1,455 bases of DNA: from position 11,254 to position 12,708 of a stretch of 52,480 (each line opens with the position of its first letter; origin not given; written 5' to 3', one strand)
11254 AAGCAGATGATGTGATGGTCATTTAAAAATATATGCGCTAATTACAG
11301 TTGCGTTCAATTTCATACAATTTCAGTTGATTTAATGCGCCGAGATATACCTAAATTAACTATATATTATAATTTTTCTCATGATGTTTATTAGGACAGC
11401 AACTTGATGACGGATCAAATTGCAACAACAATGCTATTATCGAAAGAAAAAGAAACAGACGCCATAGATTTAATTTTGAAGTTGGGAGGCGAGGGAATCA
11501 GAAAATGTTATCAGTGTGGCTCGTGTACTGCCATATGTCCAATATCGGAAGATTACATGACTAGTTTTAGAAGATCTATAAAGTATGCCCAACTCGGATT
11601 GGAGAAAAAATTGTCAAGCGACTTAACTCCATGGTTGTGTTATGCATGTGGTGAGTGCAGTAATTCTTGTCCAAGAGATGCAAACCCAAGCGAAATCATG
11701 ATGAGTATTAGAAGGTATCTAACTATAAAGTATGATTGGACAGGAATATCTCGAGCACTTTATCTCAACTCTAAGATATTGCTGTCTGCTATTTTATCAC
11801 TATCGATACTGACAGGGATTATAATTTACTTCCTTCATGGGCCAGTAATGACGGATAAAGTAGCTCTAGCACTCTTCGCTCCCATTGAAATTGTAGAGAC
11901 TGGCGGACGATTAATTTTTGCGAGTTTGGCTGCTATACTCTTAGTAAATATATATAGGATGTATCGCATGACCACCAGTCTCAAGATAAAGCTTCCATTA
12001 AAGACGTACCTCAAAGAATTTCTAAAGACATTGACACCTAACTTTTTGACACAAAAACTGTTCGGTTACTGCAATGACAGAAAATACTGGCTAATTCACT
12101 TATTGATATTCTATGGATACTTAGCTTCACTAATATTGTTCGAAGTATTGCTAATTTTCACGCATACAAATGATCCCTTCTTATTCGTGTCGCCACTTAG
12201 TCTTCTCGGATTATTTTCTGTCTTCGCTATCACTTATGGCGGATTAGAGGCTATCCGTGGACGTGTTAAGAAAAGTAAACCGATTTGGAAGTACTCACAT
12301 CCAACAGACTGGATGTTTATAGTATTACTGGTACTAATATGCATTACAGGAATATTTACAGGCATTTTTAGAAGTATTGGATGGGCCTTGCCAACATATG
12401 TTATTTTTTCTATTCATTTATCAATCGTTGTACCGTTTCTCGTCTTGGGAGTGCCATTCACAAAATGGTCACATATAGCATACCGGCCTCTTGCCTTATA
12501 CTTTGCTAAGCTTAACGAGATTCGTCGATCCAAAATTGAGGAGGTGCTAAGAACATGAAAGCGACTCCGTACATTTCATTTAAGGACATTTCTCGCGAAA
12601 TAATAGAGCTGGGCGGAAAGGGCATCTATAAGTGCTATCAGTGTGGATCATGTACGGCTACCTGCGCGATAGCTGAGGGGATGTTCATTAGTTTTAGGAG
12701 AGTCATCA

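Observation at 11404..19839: Mvh-type [NiFe] hydrogenase + HdrA wired to Qmo-like membrane anchors instead of HdrB: candidate membrane-bound bifurcating hydrogenase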

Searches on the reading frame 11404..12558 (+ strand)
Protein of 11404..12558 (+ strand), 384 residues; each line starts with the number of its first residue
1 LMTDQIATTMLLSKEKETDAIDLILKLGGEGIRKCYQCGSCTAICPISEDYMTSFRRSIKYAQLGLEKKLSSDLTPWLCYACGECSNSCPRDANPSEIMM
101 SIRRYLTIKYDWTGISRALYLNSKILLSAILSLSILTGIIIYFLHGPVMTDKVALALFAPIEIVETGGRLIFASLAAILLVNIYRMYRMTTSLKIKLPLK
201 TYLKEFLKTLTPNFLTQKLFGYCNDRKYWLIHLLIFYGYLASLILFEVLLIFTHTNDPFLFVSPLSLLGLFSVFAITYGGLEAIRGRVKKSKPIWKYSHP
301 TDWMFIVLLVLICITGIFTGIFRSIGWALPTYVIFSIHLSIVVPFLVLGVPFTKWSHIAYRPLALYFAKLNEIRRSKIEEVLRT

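Call 3: search_protein_families(library=pfam, proteins=[window:11404-12558:+], max_evalue=0.01)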
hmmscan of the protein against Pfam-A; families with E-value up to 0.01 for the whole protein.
window:11404-12558:+ (384 aa): 9 families
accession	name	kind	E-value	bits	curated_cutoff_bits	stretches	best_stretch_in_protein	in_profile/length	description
PF13183.11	Fer4_8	-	3.6e-09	37.5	27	1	33-92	3-67/68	4Fe-4S dicluster domain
PF13187.11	Fer4_9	-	1.3e-08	35.2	27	1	34-93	1-51/52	4Fe-4S dicluster domain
PF25160.1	LdpA_Fe-S-bd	-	4.4e-08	33.2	27.6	1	28-48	21-41/49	LdpA Fe-S cluster-binding domain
PF12838.12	Fer4_7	-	2.4e-07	31.6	27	1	34-93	1-52/52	4Fe-4S dicluster domain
PF13534.11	Fer4_17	-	7e-06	26.9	22.2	1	34-92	1-59/61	4Fe-4S dicluster domain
PF13237.11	Fer4_10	-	1.3e-05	25.4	25.5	1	33-90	7-53/53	4Fe-4S dicluster domain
PF13484.11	Fer4_16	-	0.0017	19.5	30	0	34-90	1-64/66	4Fe-4S double cluster binding domain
PF00037.32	Fer4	-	0.003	17.8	21.1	0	78-93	7-22/24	4Fe-4S binding domain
PF12800.12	Fer4_4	-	0.0088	16.8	24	0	34-46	3-15/17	4Fe-4S binding domain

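Call 4: search_protein_families(library=ncbifam, proteins=[window:11404-12558:+], max_evalue=0.01)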
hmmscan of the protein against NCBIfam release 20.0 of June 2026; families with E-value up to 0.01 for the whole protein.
window:11404-12558:+ (384 aa): 26 families (the best 25 are shown)
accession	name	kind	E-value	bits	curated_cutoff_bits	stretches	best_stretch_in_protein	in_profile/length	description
NF038018.1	qmoC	equivalog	1.9e-54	185.5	300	1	24-367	9-360/360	quinone-interacting membrane-bound oxidoreductase complex subunit QmoC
TIGR03290.1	CoB_CoM_SS_C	equivalog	2.5e-15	56.7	160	1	33-105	2-74/144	CoB--CoM heterodisulfide reductase subunit C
NF041779.1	hetero_SS_HdrC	equivalog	5.4e-10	39.1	350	1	31-109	29-105/198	ferredoxin:CoB-CoM heterodisulfide reductase subunit HdrC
NF041890.1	hdrC_Methbact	equivalog_domain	1.4e-09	37.8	270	1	29-103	25-98/192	ferredoxin:CoB-CoM heterodisulfide reductase subunit HdrC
NF011607.0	PRK15033.1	subfamily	1.5e-09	37.3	524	1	75-377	65-383/389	tricarballylate utilization 4Fe-4S protein TcuB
TIGR00314.1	cdhA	equivalog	1e-06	26.9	781.3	1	30-100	396-460/784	CO dehydrogenase/acetyl-CoA synthase complex subunit alpha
TIGR02484.1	CitB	equivalog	3.2e-06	26.5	246.6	1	35-377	16-364/372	tricarballylate utilization 4Fe-4S protein TcuB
NF008369.0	PRK11168.1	equivalog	2.9e-05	23.2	278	1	33-104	11-85/401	anaerobic glycerol-3-phosphate dehydrogenase subunit C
TIGR01971.1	NuoI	subfamily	3.3e-05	23.4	113.05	1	29-93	39-97/121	NADH-quinone oxidoreductase, chain I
TIGR02512.1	FeFe_hydrog_A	subfamily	4.7e-05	22.4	405.95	1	33-93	7-66/375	[FeFe] hydrogenase, group A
NF009226.0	PRK12576.1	equivalog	5e-05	22.8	344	1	34-111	155-242/317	succinate dehydrogenase/fumarate reductase iron-sulfur subunit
NF042909.1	FMH_DH_FwdF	exception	7.7e-05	21.9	375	1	34-93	56-310/336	tungsten-dependent formylmethanofuran dehydrogenase subunit FwdF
NF045874.1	Vhu_polyferre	exception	8.1e-05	21.5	600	1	17-93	278-345/381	F420-non-reducing hydrogenase associated-polyferredoxin VhuB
TIGR04105.1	FeFe_hydrog_B1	subfamily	0.00013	20.7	450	1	33-93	142-204/462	monomeric [FeFe] hydrogenase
NF004898.0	PRK06259.1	equivalog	0.00039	19.2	385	1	24-95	130-204/488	fumarate reductase (CoM/CoB) subunit TfrB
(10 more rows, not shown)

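Call 10: find_homologous_proteins(query=window:11404-12558:+)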
Query window:11404-12558:+ (384 aa): 1021 proteins with E <= 0.001 among 8000 candidates; the best 120 are listed.
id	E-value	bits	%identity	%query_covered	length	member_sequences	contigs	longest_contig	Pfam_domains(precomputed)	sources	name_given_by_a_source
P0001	1.6e-252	856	100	100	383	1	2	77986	PF12838.13,PF13534.12,PF25160.2,PF13237.12,PF13183.12,PF13187.12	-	-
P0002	1.1e-250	850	99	100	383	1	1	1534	PF12838.13,PF13534.12,PF25160.2,PF13237.12,PF13183.12,PF13187.12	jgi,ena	-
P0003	4.4e-248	841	98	100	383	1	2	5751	PF12838.13,PF13534.12,PF25160.2,PF13237.12,PF13183.12,PF13187.12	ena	-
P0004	4.8e-245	831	96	100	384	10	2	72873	PF12838.13,PF13534.12,PF25160.2,PF13237.12,PF13183.12,PF13187.12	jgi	jgi:ferredoxin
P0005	9.0e-245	830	96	100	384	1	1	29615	PF12838.13,PF13534.12,PF25160.2,PF13237.12,PF13183.12,PF13187.12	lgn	-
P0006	1.1e-243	826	96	100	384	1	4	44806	PF12838.13,PF13534.12,PF25160.2,PF13237.12,PF13183.12,PF13187.12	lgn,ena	-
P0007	2.1e-243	826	95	100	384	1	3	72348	PF12838.13,PF13534.12,PF25160.2,PF13237.12,PF13183.12,PF13187.12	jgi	-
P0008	3.4e-243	825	97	98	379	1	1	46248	PF12838.13,PF13534.12,PF25160.2,PF13237.12,PF13183.12,PF13187.12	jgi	jgi:ferredoxin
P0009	4.4e-242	821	96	98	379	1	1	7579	PF12838.13,PF13534.12,PF25160.2,PF13237.12,PF13183.12,PF13187.12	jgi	-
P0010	1.2e-240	816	95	98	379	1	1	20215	PF12838.13,PF13534.12,PF25160.2,PF13237.12,PF13183.12,PF13187.12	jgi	jgi:ferredoxin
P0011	2.3e-240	816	96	98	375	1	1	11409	PF12838.13,PF13534.12,PF25160.2,PF13237.12,PF13183.12,PF13187.12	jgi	jgi:ferredoxin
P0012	3.0e-240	815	95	100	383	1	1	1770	PF12838.13,PF13534.12,PF25160.2,PF13237.12,PF13183.12,PF13187.12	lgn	-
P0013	1.5e-238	810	95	98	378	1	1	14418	PF12838.13,PF13534.12,PF25160.2,PF13237.12,PF13183.12,PF13187.12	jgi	jgi:ferredoxin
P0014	3.2e-227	772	89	99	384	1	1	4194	PF12838.13,PF13534.12,PF25160.2,PF13183.12,PF13187.12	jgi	-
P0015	5.5e-210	716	81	99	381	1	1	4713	PF12838.13,PF13534.12,PF25160.2,PF13237.12,PF13183.12,PF13187.12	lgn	-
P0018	2.8e-204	697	77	100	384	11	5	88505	PF12838.13,PF25160.2,PF13237.12,PF13183.12,PF13187.12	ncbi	ncbi:MAG: 4Fe-4S dicluster domain-containing protein [Nitrososphaerota archaeon]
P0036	5.2e-124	433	54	94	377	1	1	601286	PF02665.20,PF12838.13,PF13534.12,PF25160.2,PF13183.12,PF13187.12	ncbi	ncbi:MAG: 4Fe-4S dicluster domain-containing protein [Thermoprotei archaeon]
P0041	3.5e-123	430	52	92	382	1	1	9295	PF00037.33,PF13484.12,PF12838.13,PF13534.12,PF25160.2,PF13237.12,PF13183.12,PF13187.12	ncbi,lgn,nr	ncbi:MAG: 4Fe-4S dicluster domain-containing protein [Archaeoglobaceae archaeon]|nr:4Fe-4S dicluster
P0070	2.0e-107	378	47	91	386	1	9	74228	PF12838.13,PF13534.12,PF13237.12,PF13183.12,PF13187.12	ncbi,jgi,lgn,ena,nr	ncbi:MAG: 4Fe-4S dicluster domain-containing protein [Candidatus Aminicenantes bacterium]|nr:4Fe-4S 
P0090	7.5e-97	343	46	91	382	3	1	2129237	PF12838.13,PF13534.12,PF13237.12,PF13183.12,PF13187.12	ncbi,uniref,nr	ncbi:4Fe-4S ferredoxin iron-sulfur binding domain-containing protein [Ammonifex degensii KC4]|uniref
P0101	1.4e-93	332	46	92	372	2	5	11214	PF12838.13,PF13534.12,PF25160.2,PF13183.12,PF13187.12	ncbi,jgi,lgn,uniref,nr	ncbi:MAG: 4Fe-4S dicluster domain-containing protein [Thermoplasmata archaeon]|jgi:ferredoxin|uniref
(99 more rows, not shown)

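Call 19: find_encoding_contigs(protein=P0001, flank=3000, max_places=3)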
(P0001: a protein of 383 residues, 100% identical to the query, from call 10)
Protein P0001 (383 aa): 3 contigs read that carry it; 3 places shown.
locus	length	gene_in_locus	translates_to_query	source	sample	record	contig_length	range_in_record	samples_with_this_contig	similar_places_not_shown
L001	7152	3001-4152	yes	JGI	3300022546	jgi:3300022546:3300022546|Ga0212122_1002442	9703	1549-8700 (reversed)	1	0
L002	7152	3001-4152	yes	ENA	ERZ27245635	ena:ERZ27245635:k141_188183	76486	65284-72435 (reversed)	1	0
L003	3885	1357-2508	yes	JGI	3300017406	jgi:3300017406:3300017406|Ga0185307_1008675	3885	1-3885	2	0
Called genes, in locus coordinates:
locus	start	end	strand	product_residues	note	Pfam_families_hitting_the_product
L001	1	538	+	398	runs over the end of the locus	PF00291:PALP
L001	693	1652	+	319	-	PF02423:OCD_Mu_crystall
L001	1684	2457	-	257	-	PF10609:ParA, PF01656:CbiA, PF02374:ArsA_ATPase (faint)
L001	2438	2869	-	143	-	PF01155:HypA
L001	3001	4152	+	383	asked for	PF25160:LdpA_Fe-S-bd (faint), PF12838:Fer4_7 (weak), PF13183:Fer4_8, PF13187:Fer4_9, PF13237:Fer4_10 (faint), PF13534:Fer4_17 (weak)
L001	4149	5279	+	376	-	PF13183:Fer4_8 (weak), PF13237:Fer4_10 (weak)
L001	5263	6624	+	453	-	PF00890:FAD_binding_2 (weak), PF01266:DAO (faint), PF12831:FAD_oxidored, PF13450:NAD_binding_8 (weak), PF12797:Fer4_2 (weak), PF00037:Fer4 (weak), PF12838:Fer4_7 (weak), PF07992:Pyr_redox_2, +5 more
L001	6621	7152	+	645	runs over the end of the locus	PF00890:FAD_binding_2 (weak), PF07992:Pyr_redox_2 (weak), PF12831:FAD_oxidored (weak), PF13450:NAD_binding_8 (weak), PF13187:Fer4_9 (weak), PF12838:Fer4_7, PF13187:Fer4_9, PF14697:Fer4_21, +11 more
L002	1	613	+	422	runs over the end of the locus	PF00291:PALP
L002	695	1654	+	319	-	PF02423:OCD_Mu_crystall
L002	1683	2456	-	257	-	PF10609:ParA, PF01656:CbiA, PF02374:ArsA_ATPase (faint)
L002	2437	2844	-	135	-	PF01155:HypA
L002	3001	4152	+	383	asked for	PF25160:LdpA_Fe-S-bd (faint), PF12838:Fer4_7 (weak), PF13183:Fer4_8, PF13187:Fer4_9, PF13237:Fer4_10 (faint), PF13534:Fer4_17 (weak)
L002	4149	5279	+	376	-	PF13183:Fer4_8 (weak), PF13237:Fer4_10 (weak)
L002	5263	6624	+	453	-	PF00890:FAD_binding_2 (weak), PF01266:DAO (faint), PF12831:FAD_oxidored, PF13450:NAD_binding_8 (weak), PF12797:Fer4_2 (weak), PF00037:Fer4 (weak), PF12838:Fer4_7 (weak), PF07992:Pyr_redox_2, +5 more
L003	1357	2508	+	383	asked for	PF25160:LdpA_Fe-S-bd (faint), PF12838:Fer4_7 (weak), PF13183:Fer4_8, PF13187:Fer4_9, PF13237:Fer4_10 (faint), PF13534:Fer4_17 (weak)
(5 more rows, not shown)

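Call 20: find_encoding_contigs(protein=P0018, flank=10000, max_places=2)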
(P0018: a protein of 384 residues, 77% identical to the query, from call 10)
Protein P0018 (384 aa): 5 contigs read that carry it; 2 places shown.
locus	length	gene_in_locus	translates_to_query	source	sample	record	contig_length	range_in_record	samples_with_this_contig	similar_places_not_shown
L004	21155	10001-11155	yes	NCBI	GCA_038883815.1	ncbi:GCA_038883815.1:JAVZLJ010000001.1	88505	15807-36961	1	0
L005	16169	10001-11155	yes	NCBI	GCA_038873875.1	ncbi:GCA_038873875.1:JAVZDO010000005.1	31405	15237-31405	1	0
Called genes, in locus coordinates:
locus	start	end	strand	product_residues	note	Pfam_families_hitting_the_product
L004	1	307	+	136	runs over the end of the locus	-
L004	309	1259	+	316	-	PF20030:bpMoxR, PF00493:MCM (weak), PF00004:AAA (weak), PF07726:AAA_3, PF07728:AAA_5, PF17863:AAA_lid_2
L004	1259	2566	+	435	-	-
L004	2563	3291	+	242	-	-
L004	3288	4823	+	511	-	-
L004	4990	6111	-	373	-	PF05559:DUF763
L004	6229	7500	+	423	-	PF00291:PALP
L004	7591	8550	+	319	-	PF02423:OCD_Mu_crystall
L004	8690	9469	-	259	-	PF10609:ParA, PF13614:AAA_31 (faint), PF01656:CbiA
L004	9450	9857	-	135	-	PF01155:HypA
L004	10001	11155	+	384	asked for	PF25160:LdpA_Fe-S-bd (faint), PF12838:Fer4_7 (weak), PF13183:Fer4_8, PF13187:Fer4_9, PF13237:Fer4_10 (weak)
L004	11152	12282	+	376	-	PF13183:Fer4_8 (weak), PF13237:Fer4_10 (faint)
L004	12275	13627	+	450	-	PF00070:Pyr_redox (faint), PF00890:FAD_binding_2 (weak), PF01266:DAO (weak), PF12831:FAD_oxidored, PF13450:NAD_binding_8 (weak), PF00037:Fer4 (weak), PF12838:Fer4_7 (weak), PF07992:Pyr_redox_2, +4 more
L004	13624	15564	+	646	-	PF00890:FAD_binding_2 (weak), PF07992:Pyr_redox_2 (weak), PF12831:FAD_oxidored, PF13450:NAD_binding_8 (weak), PF13187:Fer4_9 (weak), PF00037:Fer4 (weak), PF12838:Fer4_7, PF13187:Fer4_9, +12 more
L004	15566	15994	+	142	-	PF02662:FlpD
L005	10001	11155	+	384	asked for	PF25160:LdpA_Fe-S-bd (faint), PF12838:Fer4_7 (weak), PF13183:Fer4_8, PF13187:Fer4_9, PF13237:Fer4_10 (weak)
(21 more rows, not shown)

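Call 21: find_encoding_contigs(protein=P0036, flank=10000, max_places=2)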
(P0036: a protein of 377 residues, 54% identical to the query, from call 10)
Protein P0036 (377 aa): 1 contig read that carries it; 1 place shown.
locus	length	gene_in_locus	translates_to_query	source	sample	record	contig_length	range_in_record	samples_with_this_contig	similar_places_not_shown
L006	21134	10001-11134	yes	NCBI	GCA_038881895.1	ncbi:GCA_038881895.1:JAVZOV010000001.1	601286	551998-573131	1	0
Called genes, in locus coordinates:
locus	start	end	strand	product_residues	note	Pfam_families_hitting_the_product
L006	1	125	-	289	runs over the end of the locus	PF00892:EamA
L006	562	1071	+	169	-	PF18306:LDcluster4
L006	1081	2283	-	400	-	PF27234:MJ0013, PF07282:Cas12f1-like_TNB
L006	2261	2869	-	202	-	PF00376:MerR, PF12728:HTH_17, PF13411:MerR_1, PF00239:Resolvase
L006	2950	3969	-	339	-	PF00291:PALP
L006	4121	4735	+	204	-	PF00857:Isochorismatase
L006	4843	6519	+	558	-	PF00221:Lyase_aromatic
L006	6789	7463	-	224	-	PF02361:CbiQ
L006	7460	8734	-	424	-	PF13175:AAA_15 (faint), PF13555:AAA_29 (faint), PF25199:nSTAND_NTPase5 (faint), PF00005:ABC_tran, PF02463:SMC_N (faint), PF13476:AAA_23 (faint), PF13304:AAA_21 (weak), PF00005:ABC_tran, +1 more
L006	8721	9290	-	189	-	PF09819:ABC_cobalt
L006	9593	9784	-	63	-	PF07282:Cas12f1-like_TNB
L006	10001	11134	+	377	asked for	PF13183:Fer4_8, PF25160:LdpA_Fe-S-bd (faint), PF12838:Fer4_7 (weak), PF13187:Fer4_9, PF13534:Fer4_17 (faint), PF02665:Nitrate_red_gam (weak)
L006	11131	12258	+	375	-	PF13183:Fer4_8 (weak)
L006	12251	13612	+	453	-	PF00890:FAD_binding_2, PF01134:GIDA (weak), PF01266:DAO, PF03486:HI0933_like (weak), PF07992:Pyr_redox_2 (weak), PF12831:FAD_oxidored, PF13450:NAD_binding_8, PF07992:Pyr_redox_2, +5 more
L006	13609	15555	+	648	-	PF00890:FAD_binding_2 (weak), PF07992:Pyr_redox_2 (weak), PF12831:FAD_oxidored (weak), PF12838:Fer4_7 (weak), PF13187:Fer4_9 (weak), PF00037:Fer4 (weak), PF12838:Fer4_7, PF14697:Fer4_21, +9 more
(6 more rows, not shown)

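Call 22: find_encoding_contigs(protein=P0041, flank=9000, max_places=1)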
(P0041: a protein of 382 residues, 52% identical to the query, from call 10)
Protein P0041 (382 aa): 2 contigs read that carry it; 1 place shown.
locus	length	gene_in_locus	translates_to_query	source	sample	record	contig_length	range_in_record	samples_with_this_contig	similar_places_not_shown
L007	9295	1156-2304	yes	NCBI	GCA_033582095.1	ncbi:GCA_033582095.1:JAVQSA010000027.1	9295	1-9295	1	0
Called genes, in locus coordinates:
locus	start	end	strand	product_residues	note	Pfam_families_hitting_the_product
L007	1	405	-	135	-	PF01131:Topoisom_bac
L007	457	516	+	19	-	PF00120:Gln-synt_C (weak)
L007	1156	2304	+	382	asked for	PF13484:Fer4_16 (faint), PF25160:LdpA_Fe-S-bd (faint), PF00037:Fer4 (faint), PF12838:Fer4_7 (weak), PF13183:Fer4_8, PF13187:Fer4_9, PF13237:Fer4_10 (faint), PF13534:Fer4_17 (weak)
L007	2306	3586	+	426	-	PF00890:FAD_binding_2 (weak), PF01266:DAO (weak), PF07992:Pyr_redox_2 (weak), PF12831:FAD_oxidored, PF13450:NAD_binding_8 (weak), PF00037:Fer4, PF12837:Fer4_6 (weak), PF07992:Pyr_redox_2, +4 more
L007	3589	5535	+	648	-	PF01266:DAO, PF12831:FAD_oxidored, PF13450:NAD_binding_8 (weak), PF13183:Fer4_8 (weak), PF12838:Fer4_7 (weak), PF13187:Fer4_9, PF12838:Fer4_7, PF13187:Fer4_9, +13 more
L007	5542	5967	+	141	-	PF02662:FlpD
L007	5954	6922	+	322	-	PF01058:Oxidored_q6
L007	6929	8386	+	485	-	PF27537:HoxH, PF00374:NiFeSe_Hases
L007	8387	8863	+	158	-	PF01750:HycI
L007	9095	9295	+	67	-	PF00239:Resolvase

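Call 23: find_encoding_contigs(protein=P0070, flank=9000, max_places=1)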
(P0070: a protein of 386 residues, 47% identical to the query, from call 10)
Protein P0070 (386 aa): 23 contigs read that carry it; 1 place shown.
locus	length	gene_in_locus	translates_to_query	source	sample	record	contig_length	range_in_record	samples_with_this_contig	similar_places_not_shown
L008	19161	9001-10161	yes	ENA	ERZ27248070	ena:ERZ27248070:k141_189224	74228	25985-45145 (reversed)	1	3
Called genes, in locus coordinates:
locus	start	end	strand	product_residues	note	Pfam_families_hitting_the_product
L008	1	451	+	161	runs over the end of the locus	PF02577:BFN_dom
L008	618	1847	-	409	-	PF05343:Peptidase_M42 (faint), PF01546:Peptidase_M20, PF07687:M20_dimer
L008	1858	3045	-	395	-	PF00365:PFK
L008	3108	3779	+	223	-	PF00730:HhH-GPD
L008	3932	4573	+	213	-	PF06971:Put_DNA-bind_N, PF02629:CoA_binding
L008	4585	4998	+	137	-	PF02635:DsrE (weak)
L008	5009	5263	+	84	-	PF01206:TusA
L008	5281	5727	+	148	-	PF02662:FlpD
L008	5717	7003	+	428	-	PF00890:FAD_binding_2 (weak), PF01266:DAO (weak), PF07992:Pyr_redox_2 (weak), PF12831:FAD_oxidored (weak), PF13450:NAD_binding_8 (weak), PF13187:Fer4_9, PF00037:Fer4 (weak), PF12837:Fer4_6 (weak), +7 more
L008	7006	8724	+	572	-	PF00890:FAD_binding_2 (weak), PF07992:Pyr_redox_2, PF12831:FAD_oxidored (weak), PF13450:NAD_binding_8, PF00037:Fer4 (weak), PF12838:Fer4_7, PF13187:Fer4_9 (weak), PF14697:Fer4_21, +8 more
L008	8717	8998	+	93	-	-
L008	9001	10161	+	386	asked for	PF12838:Fer4_7 (faint), PF13183:Fer4_8, PF13187:Fer4_9 (weak), PF13237:Fer4_10 (weak), PF13534:Fer4_17 (weak)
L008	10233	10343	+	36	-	PF13686:DrsE_2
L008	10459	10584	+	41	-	PF13686:DrsE_2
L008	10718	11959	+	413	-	PF03349:Toluene_X, PF03687:UPF0164 (faint), PF13505:OMP_b-brl (faint)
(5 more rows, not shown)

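Call 24: find_encoding_contigs(protein=P0090, flank=9000, max_places=1)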
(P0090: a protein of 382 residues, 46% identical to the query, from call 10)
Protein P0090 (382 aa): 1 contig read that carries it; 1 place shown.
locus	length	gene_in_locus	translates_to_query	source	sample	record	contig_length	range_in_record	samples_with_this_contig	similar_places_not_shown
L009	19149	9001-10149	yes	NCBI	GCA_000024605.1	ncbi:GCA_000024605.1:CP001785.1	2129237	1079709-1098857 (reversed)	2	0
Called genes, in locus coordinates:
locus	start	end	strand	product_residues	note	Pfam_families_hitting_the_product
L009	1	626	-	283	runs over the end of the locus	PF01385:OrfB_IS605, PF07282:Cas12f1-like_TNB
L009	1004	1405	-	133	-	PF01797:Y1_Tnp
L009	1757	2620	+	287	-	PF01435:Peptidase_M48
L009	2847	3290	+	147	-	PF12838:Fer4_7 (weak), PF12139:APS-reductase_C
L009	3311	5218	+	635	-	PF00890:FAD_binding_2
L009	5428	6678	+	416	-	PF01266:DAO (faint), PF07992:Pyr_redox_2 (faint), PF12831:FAD_oxidored, PF13450:NAD_binding_8 (weak), PF13454:NAD_binding_9 (faint), PF13187:Fer4_9 (faint), PF13237:Fer4_10 (faint), PF12838:Fer4_7 (weak), +2 more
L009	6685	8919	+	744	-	PF00890:FAD_binding_2, PF01266:DAO (weak), PF07992:Pyr_redox_2, PF12831:FAD_oxidored, PF13738:Pyr_redox_3 (weak), PF13450:NAD_binding_8, PF13187:Fer4_9, PF02662:FlpD, +5 more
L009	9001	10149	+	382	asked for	PF13187:Fer4_9, PF12838:Fer4_7, PF13183:Fer4_8, PF13237:Fer4_10 (weak), PF13534:Fer4_17 (weak)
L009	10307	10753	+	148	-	PF00011:HSP20, PF27746:Small_heat_shock_put, PF17886:ArsA_HSP20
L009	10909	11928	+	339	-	PF01070:FMN_dh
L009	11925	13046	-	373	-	PF04285:DUF444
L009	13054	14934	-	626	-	PF08298:AAA_PrkA, PF06798:PrkA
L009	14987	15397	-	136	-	PF03061:4HBT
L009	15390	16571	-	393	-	PF00438:S-AdoMet_synt_N, PF02772:S-AdoMet_synt_M, PF02773:S-AdoMet_synt_C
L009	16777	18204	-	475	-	PF00078:RVT_1, PF08388:GIIM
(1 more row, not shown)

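Call 25: find_encoding_contigs(protein=P0101, flank=9000, max_places=1)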
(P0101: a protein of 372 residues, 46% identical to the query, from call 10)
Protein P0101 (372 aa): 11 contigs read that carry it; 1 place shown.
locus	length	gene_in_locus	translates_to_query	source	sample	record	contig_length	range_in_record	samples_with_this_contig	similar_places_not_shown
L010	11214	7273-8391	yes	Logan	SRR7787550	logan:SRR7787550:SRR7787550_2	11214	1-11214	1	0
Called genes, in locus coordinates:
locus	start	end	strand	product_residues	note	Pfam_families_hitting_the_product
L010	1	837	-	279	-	?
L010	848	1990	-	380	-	PF07992:Pyr_redox_2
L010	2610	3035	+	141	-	PF02635:DsrE, PF13686:DrsE_2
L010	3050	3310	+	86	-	PF01206:TusA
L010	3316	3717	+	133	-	PF02662:FlpD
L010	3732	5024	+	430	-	PF00890:FAD_binding_2 (weak), PF01134:GIDA (weak), PF07992:Pyr_redox_2 (weak), PF12831:FAD_oxidored, PF00037:Fer4 (weak), PF13183:Fer4_8 (weak), PF13187:Fer4_9, PF07992:Pyr_redox_2, +7 more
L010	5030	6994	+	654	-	PF07992:Pyr_redox_2 (weak), PF01266:DAO (weak), PF12831:FAD_oxidored (weak), PF13450:NAD_binding_8 (weak), PF13237:Fer4_10, PF12838:Fer4_7, PF13187:Fer4_9, PF14697:Fer4_21, +7 more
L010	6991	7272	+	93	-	-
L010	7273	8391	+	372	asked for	PF25160:LdpA_Fe-S-bd (faint), PF12838:Fer4_7 (weak), PF13183:Fer4_8, PF13187:Fer4_9, PF13534:Fer4_17 (weak)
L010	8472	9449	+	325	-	-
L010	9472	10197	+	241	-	PF13522:GATase_6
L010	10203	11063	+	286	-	PF00701:DHDPS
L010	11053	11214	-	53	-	?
